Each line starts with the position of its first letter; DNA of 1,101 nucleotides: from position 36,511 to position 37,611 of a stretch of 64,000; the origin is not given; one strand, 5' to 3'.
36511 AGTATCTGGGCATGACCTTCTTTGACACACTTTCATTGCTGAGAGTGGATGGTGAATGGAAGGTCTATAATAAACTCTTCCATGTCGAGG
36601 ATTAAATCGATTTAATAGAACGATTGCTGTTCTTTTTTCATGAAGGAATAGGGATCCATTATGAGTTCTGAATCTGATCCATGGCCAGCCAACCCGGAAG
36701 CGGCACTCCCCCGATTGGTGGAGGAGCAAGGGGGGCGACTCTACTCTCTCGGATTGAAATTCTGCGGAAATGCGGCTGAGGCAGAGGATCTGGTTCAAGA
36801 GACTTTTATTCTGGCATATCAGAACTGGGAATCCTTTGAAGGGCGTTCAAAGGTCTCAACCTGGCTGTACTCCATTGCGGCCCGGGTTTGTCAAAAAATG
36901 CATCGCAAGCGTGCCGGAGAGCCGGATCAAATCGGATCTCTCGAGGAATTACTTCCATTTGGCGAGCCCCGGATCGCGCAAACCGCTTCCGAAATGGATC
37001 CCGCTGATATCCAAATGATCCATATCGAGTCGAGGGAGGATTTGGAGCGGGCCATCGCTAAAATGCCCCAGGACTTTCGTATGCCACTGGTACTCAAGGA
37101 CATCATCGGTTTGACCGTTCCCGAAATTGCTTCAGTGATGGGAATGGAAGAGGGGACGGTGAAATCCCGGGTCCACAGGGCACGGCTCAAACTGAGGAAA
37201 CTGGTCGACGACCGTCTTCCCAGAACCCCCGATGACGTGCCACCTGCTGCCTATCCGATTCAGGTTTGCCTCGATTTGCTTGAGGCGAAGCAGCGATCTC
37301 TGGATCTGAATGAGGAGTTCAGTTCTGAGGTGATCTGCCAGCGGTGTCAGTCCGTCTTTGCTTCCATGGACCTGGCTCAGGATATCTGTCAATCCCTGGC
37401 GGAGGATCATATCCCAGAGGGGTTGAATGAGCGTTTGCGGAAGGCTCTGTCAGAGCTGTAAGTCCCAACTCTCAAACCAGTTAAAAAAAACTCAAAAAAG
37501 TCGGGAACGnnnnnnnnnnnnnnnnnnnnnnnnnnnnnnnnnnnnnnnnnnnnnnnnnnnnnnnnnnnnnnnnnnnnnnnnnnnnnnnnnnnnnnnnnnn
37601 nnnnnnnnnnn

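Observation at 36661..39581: ECF sigma factor with a fused Cys-rich C-terminal domain heading a persulfide-dioxygenase/rhodanese cluster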

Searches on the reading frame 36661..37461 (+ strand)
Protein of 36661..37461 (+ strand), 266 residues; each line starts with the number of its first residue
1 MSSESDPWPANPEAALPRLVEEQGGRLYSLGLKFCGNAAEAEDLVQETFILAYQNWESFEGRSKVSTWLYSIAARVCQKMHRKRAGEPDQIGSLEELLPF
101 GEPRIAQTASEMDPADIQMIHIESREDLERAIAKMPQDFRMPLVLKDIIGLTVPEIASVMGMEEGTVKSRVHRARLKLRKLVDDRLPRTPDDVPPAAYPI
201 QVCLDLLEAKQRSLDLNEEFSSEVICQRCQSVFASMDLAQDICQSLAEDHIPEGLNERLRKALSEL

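Call 3: search_protein_families(library=pfam, proteins=[window:36661-37461:+], max_evalue=0.01)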
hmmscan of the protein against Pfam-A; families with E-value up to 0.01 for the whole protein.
window:36661-37461:+ (266 aa): 4 families
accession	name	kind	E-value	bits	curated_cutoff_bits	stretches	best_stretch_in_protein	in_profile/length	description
PF04542.20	Sigma70_r2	-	2e-18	66.4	24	1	19-85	1-69/71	Sigma-70 region 2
PF08281.18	Sigma70_r4_2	-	1.3e-14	54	25.7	1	126-178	2-54/54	Sigma-70, region 4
PF04545.22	Sigma70_r4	-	4.1e-08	33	24.1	1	131-180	1-50/50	Sigma-70, region 4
PF07638.17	Sigma70_ECF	-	0.0015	18.9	21.1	1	124-180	122-181/185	ECF sigma factor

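Call 4: search_protein_families(library=ncbifam, proteins=[window:36661-37461:+], max_evalue=0.01)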
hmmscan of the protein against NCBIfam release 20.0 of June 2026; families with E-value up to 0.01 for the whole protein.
window:36661-37461:+ (266 aa): 89 families (the best 25 are shown)
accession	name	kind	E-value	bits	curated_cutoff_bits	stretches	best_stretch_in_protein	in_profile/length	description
NF008888.0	PRK11922.1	equivalog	2.6e-32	112.3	204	1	13-192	29-206/231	RNA polymerase sigma factor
NF007223.0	PRK09641.1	equivalog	1e-30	107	209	1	15-183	19-185/187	RNA polymerase sigma factor SigW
TIGR02948.1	SigW_bacill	equivalog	1.9e-29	103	243.1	1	15-182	19-184/187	RNA polymerase sigma factor SigW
NF007216.0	PRK09638.1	equivalog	4e-27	95.1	194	1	13-183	17-175/180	RNA polymerase sigma factor SigY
NF007229.0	PRK09647.1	equivalog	9.3e-26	90.5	265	1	18-189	48-209/220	RNA polymerase sigma factor SigE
TIGR02937.1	sigma70-ECF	superfamily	2.6e-25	88.9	42.9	1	16-180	3-163/165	sigma-70 family RNA polymerase sigma factor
NF009166.1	PRK12513.1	equivalog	5.2e-25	88.3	206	1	14-182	22-186/193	RNA polymerase sigma factor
TIGR02947.1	SigH_actino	hypoth_equivalog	6.3e-25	88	251.55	1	26-184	23-181/193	RNA polymerase sigma-70 factor, TIGR02947 family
NF007225.0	PRK09643.1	equivalog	7.2e-25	87.9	190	1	14-183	27-183/204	RNA polymerase sigma factor SigM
TIGR02983.1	SigE-fam_strep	subfamily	1.5e-24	86.7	141.55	1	16-183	8-159/162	SigE family RNA polymerase sigma factor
NF006089.0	PRK08241.1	subfamily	2.1e-24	86.2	240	1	13-182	21-203/343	RNA polymerase subunit sigma-70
NF009171.0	PRK12518.1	equivalog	8.8e-24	84.4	208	1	26-183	39-185/191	RNA polymerase sigma factor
NF006930.0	PRK09415.1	subfamily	1e-21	77.6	198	1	13-183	15-176/179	RNA polymerase factor sigma C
TIGR02960.1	SigX5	hypoth_equivalog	1.2e-21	77.3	264.75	1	18-182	9-190/322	RNA polymerase sigma-70 factor, TIGR02960 family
TIGR02939.1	RpoE_Sigma70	equivalog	2.4e-21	76.6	236.15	1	15-179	21-183/190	RNA polymerase sigma factor RpoE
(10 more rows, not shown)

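Call 6: find_homologous_proteins(query=window:36661-37461:+, max_evalue=0.001)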
Query window:36661-37461:+ (266 aa): 4856 proteins with E <= 0.001 among 5686 candidates; the best 120 are listed.
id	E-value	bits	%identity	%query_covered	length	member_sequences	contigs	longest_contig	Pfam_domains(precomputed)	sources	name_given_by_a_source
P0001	4.2e-169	579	98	100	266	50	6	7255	PF04545.23,PF04542.21,PF08281.19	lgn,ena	-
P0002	3.1e-165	566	96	100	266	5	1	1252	PF04545.23,PF04542.21,PF08281.19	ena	-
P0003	1.6e-118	413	71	99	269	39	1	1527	PF04542.21,PF08281.19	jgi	jgi:RNA polymerase sigma-70 factor (ECF subfamily)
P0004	2.4e-118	412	71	98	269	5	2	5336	PF04545.23,PF04542.21,PF08281.19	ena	-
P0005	4.8e-118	411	71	98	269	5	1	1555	PF04545.23,PF04542.21,PF08281.19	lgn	-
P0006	1.1e-115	404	68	99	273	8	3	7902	PF04545.23,PF04542.21,PF08281.19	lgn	-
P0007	3.3e-115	402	69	98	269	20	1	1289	PF04545.23,PF04542.21,PF08281.19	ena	-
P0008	4.5e-114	398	68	98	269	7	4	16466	PF04545.23,PF04542.21,PF08281.19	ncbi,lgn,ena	-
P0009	1.1e-112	394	72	93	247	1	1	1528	PF04545.23,PF04542.21,PF08281.19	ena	-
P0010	1.4e-100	354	59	95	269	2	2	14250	PF04545.23,PF04542.21,PF08281.19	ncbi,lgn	ncbi:MAG: RNA polymerase sigma factor [Planctomycetota bacterium]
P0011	2.2e-100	353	60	97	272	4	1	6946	PF04545.23,PF04542.21,PF08281.19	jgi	jgi:RNA polymerase sigma-70 factor (ECF subfamily)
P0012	3.4e-100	353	60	96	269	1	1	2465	PF04542.21,PF08281.19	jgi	jgi:RNA polymerase sigma-70 factor (ECF subfamily)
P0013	4.7e-100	352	63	94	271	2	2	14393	PF04545.23,PF04542.21,PF08281.19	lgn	-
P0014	6.6e-98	345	62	95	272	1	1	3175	PF04545.23,PF04542.21,PF08281.19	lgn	-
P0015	1.5e-97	344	60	96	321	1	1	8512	PF04545.23,PF04542.21,PF08281.19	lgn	-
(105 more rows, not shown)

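Call 9: find_related_loci(query=A1, collection=genome_contigs, flank=8000)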
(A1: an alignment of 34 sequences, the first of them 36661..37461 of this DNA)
Query A1 (266 aa) in genome_contigs; peptide patterns used: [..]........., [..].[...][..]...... (x = any residue, [..] = any of these).
567 stretches matched a pattern; 492 encode a relative of the query (tblastn E <= 1e-3); the best 80 are kept; 80 distinct loci.
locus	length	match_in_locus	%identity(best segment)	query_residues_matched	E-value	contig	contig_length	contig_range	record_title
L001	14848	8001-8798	98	1-266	1e-177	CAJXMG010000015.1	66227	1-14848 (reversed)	TPA_asm: uncultured bacterium isolate SRR4030075_bin.46_MetaBAT_v2.12.1_MAG genome assembly, contig: NODE_77_length_6622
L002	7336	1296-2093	96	1-266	4e-174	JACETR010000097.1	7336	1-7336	MAG: Planctomycetota bacterium isolate MCMED-G47 Planctomycetes-MCMED-G47-C97, whole genome shotgun sequence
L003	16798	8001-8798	96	1-266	6e-173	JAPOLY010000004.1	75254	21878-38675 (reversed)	MAG: bacterium isolate bin129 k141_3231457_length_75254_cov_19.4181, whole genome shotgun sequence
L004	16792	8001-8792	70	3-266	3e-123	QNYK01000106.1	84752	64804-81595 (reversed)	MAG: Bacillota bacterium isolate MAG 7 Ga0232646_1000029, whole genome shotgun sequence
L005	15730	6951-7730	69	7-266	1e-121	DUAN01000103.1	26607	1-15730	MAG TPA_asm: Planctomycetota bacterium isolate UWMA-0276 NODE_2485_length_26607_cov_0.675268, whole genome shotgun seque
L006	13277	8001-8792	68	3-266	8e-121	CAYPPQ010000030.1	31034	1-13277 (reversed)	MAG TPA_asm: uncultured Planctomycetia bacterium isolate binchicken_co147_300 genome assembly, contig: NODE_5006_length_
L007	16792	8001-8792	67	3-266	8e-121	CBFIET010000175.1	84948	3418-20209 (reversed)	MAG: Planctomycetota bacterium isolate Co_bin_687_orig genome assembly, contig: Co_bin_687_orig_Co_c_000004237954, whole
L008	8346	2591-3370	68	7-266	7e-121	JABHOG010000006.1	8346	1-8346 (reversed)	MAG: Planctomycetota bacterium isolate SI037S4_bin26 k141_42477, whole genome shotgun sequence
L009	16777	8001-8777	56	6-264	3e-101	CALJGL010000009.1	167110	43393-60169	MAG: uncultured bacterium isolate S2_Bin_METABAT__259_1 genome assembly, contig: c_000004344648, whole genome shotgun se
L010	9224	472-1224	61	13-263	2e-101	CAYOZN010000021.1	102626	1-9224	MAG TPA_asm: uncultured Planctomycetaceae bacterium isolate SRP193661_co1_94 genome assembly, contig: NODE_239_length_10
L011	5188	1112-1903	55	2-265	1e-99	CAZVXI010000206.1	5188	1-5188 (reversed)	MAG TPA_asm: uncultured Isosphaeraceae bacterium isolate SRP141376_co3_461 genome assembly, contig: NODE_40831_length_51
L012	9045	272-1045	59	7-260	3e-99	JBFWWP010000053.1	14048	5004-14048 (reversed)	MAG: Planctomycetota bacterium isolate CA_2019_TPBS_12 NODE_18161_length_14048_cov_15.930896_TPBS, whole genome shotgun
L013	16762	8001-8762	59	11-265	8e-99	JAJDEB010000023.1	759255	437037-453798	MAG: Phycisphaerae bacterium isolate OFTM112 OFTM112_22, whole genome shotgun sequence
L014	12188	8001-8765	59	7-263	1e-97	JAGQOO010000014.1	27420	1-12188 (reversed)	MAG: Phycisphaerales bacterium isolate HKST-UBA16 NODE_14_length_27420_cov_3.462605, whole genome shotgun sequence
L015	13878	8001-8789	56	1-263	2e-96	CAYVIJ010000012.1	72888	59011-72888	MAG TPA_asm: uncultured Phycisphaeraceae bacterium isolate SRP141376_co4_158 genome assembly, contig: NODE_627_length_72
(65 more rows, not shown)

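Call 24: search_solved_structures(query=A1, max_evalue=0.001)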
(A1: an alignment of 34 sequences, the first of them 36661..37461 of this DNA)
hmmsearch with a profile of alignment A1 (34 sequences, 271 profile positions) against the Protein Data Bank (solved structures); distinct sequences matched with E-value up to 0.001: 32.
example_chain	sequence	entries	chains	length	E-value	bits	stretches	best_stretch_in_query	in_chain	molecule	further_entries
5wuq_A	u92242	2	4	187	2.4e-31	112.1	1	5-184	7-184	ECF RNA polymerase sigma factor SigW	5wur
8z6g_B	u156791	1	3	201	2e-29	105.8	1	8-187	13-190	RNA polymerase sigma factor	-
6in7_B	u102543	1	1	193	2.2e-29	105.7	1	8-186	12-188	RNA polymerase sigma-H factor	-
9m9d_F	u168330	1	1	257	1.5e-27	99.6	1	14-185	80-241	ECF RNA polymerase sigma factor SigE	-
9m9e_F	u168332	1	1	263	1.6e-27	99.5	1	14-185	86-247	ECF RNA polymerase sigma factor SigE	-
9m98_F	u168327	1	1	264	1.7e-27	99.5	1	14-185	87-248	ECF RNA polymerase sigma factor SigE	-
1or7_A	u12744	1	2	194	5.4e-26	94.5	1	10-188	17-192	RNA polymerase sigma-E factor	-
6jbq_F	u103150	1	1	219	8.3e-26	93.9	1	10-188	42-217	ECF RNA polymerase sigma-E factor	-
5zx2_F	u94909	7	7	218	4.1e-25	91.6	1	27-186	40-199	ECF RNA polymerase sigma factor SigH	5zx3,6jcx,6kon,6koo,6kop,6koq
6jcy_F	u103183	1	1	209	1.2e-23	86.8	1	27-186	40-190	ECF RNA polymerase sigma factor SigH,ECF RNA polymerase sigma factor SigE,ECF RNA polymera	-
7qh5_A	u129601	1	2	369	5.1e-22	81.5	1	14-190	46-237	RNA polymerase sigma factor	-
4cxf_A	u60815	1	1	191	1.8e-17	66.6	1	10-186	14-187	RNA POLYMERASE SIGMA FACTOR CNRH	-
6dv9_F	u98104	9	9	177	1.9e-16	63.2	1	13-185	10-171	ECF RNA polymerase sigma factor SigL | RNA polymerase sigma factor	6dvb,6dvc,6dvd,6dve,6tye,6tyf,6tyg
5uxx_A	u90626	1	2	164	4.8e-16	61.9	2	31-90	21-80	RNA polymerase sigma factor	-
1h3l_A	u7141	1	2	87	2.2e-13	53.2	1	11-91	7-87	RNA POLYMERASE SIGMA FACTOR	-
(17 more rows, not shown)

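Call 25: predict_structure(alignment_id=A1)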
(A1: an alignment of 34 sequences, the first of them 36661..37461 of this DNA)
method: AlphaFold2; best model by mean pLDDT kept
length: 266 residues; sequences in the alignment: 34
mean_pLDDT: 83.8   pTM: 0.75
mean pLDDT of the five models: 83.8, 83.1, 80.2, 79.3, 79.1
residues with pLDDT >= 90: 77; 70-90: 167; 50-70: 15; < 50: 7
segments of 3 or more residues with pLDDT < 50: 1-4, 85-87
pLDDT, mean of each block of 10 residues (from residue 1): 61 87 84 78 90 87 83 84 57 79 85 90 89 86 88 87 91 94 91 85 91 90 84 93 79 72 73
secondary structure, 60 per line:
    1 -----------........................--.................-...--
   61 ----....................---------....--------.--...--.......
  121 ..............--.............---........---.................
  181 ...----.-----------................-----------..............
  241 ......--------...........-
elements in order: H12-35 H38-54 H65-84 H94-97 H114-134 H137-149 H153-160 H164-183 H200-215 H227-246 H255-265

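Call 31: fold_search(model_id=the predicted structure, library=pdb)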
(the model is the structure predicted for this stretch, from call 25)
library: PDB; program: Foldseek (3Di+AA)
matches with E <= 10: 269; with E <= 0.001: 26
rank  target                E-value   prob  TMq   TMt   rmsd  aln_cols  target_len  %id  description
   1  5wuq_B                2.6e-06  1.00  0.47  0.77   7.1       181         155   29  Crystal structure of SigW in complex with its anti-sigma RsiW, a zinc binding form (released 2017-03-29)
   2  5wur_A                5.9e-06  1.00  0.44  0.71   7.1       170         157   35  Crystal structure of SigW in complex with its anti-sigma RsiW, an oxdized form (released 2017-03-29)
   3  5wuq_A                6.8e-06  1.00  0.44  0.72   7.3       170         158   32  Crystal structure of SigW in complex with its anti-sigma RsiW, a zinc binding form (released 2017-03-29)
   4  6kop_F                7.8e-06  1.00  0.24  0.39  27.6       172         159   29  Mycobacterium tuberculosis initial transcription complex comprising sigma H and 5'-OH RNA of 9 nt (released 2020-03-11)
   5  8z6g_B                1.1e-05  1.00  0.27  0.41  14.8       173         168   30  the AlgU-MucAcyto complex structure in Pseudomonas aeruginosa (released 2024-05-08)
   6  9m9e_F                1.2e-05  1.00  0.25  0.37  23.6       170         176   32  Structural Basis of Pausing During Transcription Initiation in Mycobacterium tuberculosis (released 2026-01-14)
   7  6jcx_F                1.6e-05  1.00  0.23  0.32  27.7       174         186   29  Mycobacterium tuberculosis transcription initiation complex with ECF sigma factor sigma H and 6nt RNA (released 2019-05-29)
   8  5zx2_F                2.1e-05  1.00  0.22  0.33  27.2       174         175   29  Mycobacterium tuberculosis RNA polymerase transcription initiation complex with ECF sigma factor sigma H and 7nt RNA (released 2019-03-20)
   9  8z6g_D                2.7e-05  1.00  0.27  0.41  14.9       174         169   30  the AlgU-MucAcyto complex structure in Pseudomonas aeruginosa (released 2024-05-08)
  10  6koo_F                3.0e-05  1.00  0.23  0.33  27.7       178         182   30  Mycobacterium tuberculosis initial transcription complex comprising sigma H and 5'-OH RNA of 7 nt (released 2020-03-11)
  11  6jcy_F                4.5e-05  1.00  0.23  0.35  28.3       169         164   30  Mycobacterium tuberculosis RNA polymerase transcription initiation open complex with a chimeric ECF sigma factor sigH/ (released 2019-05-29)
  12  6in7_B                5.0e-05  1.00  0.26  0.39  16.0       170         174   29  Crystal structure of AlgU in complex with MucA(cyto) (released 2019-07-24)
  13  6jbq_F                5.2e-05  1.00  0.25  0.35  27.8       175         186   31  CryoEM structure of Escherichia coli sigmaE transcription initiation complex containing 5nt of RNA (released 2019-05-29)
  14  6kon_F                6.0e-05  1.00  0.22  0.32  27.7       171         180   29  Mycobacterium tuberculosis initial transcription complex comprising sigma H and 5'-OH RNA of 5 nt (released 2020-03-11)
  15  9m9d_F                7.5e-05  1.00  0.25  0.41  28.4       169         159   34  Structural Basis of Pausing During Transcription Initiation in Mycobacterium tuberculosis (released 2026-01-14)
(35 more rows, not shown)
